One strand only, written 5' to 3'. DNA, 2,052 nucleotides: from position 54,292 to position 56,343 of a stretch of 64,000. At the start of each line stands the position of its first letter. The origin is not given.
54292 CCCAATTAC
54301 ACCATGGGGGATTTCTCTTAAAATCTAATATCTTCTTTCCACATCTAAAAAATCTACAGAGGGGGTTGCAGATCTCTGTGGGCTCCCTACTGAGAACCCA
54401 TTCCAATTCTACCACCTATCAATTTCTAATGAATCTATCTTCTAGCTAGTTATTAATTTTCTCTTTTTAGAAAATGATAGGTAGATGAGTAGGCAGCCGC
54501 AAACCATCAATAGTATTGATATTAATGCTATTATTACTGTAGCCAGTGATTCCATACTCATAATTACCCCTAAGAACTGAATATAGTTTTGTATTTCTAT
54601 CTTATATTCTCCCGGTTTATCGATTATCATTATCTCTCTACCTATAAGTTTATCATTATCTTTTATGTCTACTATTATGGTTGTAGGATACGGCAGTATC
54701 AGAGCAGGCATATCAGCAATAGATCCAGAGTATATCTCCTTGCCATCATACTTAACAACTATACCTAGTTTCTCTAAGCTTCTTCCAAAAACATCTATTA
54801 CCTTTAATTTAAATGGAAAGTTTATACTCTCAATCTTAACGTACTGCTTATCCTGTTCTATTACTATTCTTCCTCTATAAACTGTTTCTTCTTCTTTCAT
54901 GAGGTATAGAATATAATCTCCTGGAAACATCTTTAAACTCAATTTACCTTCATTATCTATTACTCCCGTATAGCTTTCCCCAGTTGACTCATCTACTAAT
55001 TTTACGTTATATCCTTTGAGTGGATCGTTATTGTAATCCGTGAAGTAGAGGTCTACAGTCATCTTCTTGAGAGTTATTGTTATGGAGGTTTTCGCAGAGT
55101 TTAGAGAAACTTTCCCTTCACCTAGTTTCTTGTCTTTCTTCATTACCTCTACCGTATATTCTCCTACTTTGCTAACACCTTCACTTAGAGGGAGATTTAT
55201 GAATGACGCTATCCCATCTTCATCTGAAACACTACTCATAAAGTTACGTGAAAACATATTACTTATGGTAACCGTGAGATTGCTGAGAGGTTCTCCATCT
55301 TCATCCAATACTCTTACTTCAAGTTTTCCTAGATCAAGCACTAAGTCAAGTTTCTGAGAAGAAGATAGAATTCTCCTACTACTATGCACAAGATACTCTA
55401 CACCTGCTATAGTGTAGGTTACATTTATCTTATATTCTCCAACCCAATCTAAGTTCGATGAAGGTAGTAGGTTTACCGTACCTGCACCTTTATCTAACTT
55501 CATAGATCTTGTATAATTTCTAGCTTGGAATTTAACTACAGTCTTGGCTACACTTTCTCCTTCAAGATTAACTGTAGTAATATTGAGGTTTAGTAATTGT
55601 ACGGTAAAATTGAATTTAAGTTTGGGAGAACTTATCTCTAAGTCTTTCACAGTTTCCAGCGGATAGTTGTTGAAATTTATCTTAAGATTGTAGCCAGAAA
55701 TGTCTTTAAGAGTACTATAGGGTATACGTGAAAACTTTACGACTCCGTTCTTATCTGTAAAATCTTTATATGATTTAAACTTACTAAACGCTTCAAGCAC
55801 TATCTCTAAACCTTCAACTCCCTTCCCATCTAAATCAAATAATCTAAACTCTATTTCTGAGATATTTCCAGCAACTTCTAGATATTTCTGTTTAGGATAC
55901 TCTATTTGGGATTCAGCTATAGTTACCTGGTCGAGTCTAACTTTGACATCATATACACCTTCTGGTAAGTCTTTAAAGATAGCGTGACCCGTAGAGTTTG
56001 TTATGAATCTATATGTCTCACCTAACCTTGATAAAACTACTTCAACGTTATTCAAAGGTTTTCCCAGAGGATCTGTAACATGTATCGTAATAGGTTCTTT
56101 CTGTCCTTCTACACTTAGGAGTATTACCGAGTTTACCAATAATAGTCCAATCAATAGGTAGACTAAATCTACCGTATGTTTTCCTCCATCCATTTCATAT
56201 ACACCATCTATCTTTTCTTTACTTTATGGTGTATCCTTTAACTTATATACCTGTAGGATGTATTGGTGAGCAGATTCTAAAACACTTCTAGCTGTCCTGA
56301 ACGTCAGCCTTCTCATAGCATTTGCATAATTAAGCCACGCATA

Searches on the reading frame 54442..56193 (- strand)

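Call 70: search_protein_families(library=pfam, proteins=[window:54442-56193:-], max_evalue=0.00001)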
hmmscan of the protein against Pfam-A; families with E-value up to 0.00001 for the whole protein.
window:54442-56193:- (583 aa): 7 families
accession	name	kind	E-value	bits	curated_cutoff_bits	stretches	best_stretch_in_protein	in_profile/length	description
PF13620.12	CarboxypepD_reg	-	3.4e-24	85.4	32.3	1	35-95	2-64/82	Carboxypeptidase regulatory-like domain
PF02369.22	Big_1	-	5.2e-12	46.1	34.9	0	290-331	20-64/93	Bacterial Ig-like domain (group 1)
PF17802.7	SpaA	-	2.1e-10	41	23.1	0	36-84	4-57/91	Prealbumin-like fold domain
PF17789.7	MG4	-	6.3e-10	39.6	24.7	0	291-332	18-59/95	Macroglobulin domain MG4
PF24025.1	Ig_DR_A0283-like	-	2.3e-09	37.9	27.1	0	35-85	9-62/102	DR_A0283-like, Ig-like domain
PF05688.17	BIg21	-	7e-08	33.4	27.4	0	34-127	5-85/109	Bacterial Immunoglobulin-like 21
PF17210.9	SdrD_B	-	3.2e-06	27.7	29.7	0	45-88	22-67/112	SdrD B-like domain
